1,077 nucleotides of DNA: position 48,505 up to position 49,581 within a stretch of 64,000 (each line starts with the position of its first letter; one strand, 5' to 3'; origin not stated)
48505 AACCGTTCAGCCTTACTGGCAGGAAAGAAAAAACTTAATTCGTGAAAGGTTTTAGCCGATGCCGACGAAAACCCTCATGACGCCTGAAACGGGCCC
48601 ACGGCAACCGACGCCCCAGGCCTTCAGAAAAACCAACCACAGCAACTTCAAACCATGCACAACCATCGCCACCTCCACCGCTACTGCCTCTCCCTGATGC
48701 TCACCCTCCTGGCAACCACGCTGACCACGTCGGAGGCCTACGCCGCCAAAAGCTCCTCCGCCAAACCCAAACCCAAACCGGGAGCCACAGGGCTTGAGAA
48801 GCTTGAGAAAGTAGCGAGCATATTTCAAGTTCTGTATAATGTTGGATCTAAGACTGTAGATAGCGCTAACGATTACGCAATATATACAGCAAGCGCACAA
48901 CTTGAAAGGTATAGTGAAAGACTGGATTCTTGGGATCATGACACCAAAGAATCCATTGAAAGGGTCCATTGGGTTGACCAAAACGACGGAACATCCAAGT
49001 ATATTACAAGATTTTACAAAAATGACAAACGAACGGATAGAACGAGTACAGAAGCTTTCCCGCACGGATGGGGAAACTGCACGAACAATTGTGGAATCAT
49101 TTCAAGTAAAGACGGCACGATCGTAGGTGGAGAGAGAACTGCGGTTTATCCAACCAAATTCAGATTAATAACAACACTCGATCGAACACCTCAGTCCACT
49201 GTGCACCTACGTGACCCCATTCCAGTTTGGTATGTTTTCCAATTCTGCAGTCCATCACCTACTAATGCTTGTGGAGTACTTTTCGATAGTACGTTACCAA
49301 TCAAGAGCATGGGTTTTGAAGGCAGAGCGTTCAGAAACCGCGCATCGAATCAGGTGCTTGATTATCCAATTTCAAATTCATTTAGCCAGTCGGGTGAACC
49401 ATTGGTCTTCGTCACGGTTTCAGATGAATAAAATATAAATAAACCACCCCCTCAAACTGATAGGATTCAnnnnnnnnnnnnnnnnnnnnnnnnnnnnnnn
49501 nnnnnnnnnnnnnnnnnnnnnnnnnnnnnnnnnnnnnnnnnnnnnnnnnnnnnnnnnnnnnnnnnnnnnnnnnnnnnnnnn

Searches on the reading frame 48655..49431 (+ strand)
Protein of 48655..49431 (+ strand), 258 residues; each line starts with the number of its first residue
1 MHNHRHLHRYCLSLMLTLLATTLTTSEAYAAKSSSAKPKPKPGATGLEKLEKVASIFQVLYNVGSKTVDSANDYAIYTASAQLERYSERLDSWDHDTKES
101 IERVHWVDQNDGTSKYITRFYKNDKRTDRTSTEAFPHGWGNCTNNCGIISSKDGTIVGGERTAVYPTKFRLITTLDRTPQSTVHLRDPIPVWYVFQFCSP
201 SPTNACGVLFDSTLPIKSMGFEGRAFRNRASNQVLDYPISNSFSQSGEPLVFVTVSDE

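Call 20: find_encoding_contigs(protein=window:48655-49431:+, flank=10000, max_places=1)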
Protein window:48655-49431:+ (258 aa): 4 contigs read that carry it; 1 place shown.
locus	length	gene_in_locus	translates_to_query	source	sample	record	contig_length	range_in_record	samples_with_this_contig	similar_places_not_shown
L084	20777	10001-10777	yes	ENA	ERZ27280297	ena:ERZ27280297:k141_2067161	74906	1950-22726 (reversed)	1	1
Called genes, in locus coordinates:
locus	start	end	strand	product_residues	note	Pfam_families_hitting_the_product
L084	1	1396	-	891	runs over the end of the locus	PF07583:PSCyt2, PF07587:PSD1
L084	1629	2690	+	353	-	PF13428:TPR_14 (faint), PF00515:TPR_1 (faint), PF07719:TPR_2 (faint), PF13174:TPR_6 (faint), PF13432:TPR_16 (weak), PF13525:YfiO (weak)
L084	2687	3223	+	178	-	-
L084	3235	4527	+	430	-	PF01011:PQQ (faint), PF13360:PQQ_2, PF13570:Beta-prop_ACSF4 (faint), PF13360:PQQ_2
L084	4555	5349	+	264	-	PF01790:LGT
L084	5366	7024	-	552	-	PF00682:HMGL-like, PF22615:IPMS_D2, PF08502:LeuA_dimer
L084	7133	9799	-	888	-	PF16656:Pur_ac_phosph_N (faint), PF00149:Metallophos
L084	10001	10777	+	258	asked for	-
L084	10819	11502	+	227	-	-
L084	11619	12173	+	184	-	-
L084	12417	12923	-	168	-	-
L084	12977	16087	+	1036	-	PF23500:DUF7133, PF00034:Cytochrom_C (faint)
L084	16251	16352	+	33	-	-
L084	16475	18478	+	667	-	PF23500:DUF7133, PF13646:HEAT_2 (weak)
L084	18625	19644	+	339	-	PF00034:Cytochrom_C (faint), PF13442:Cytochrome_CBB3 (faint)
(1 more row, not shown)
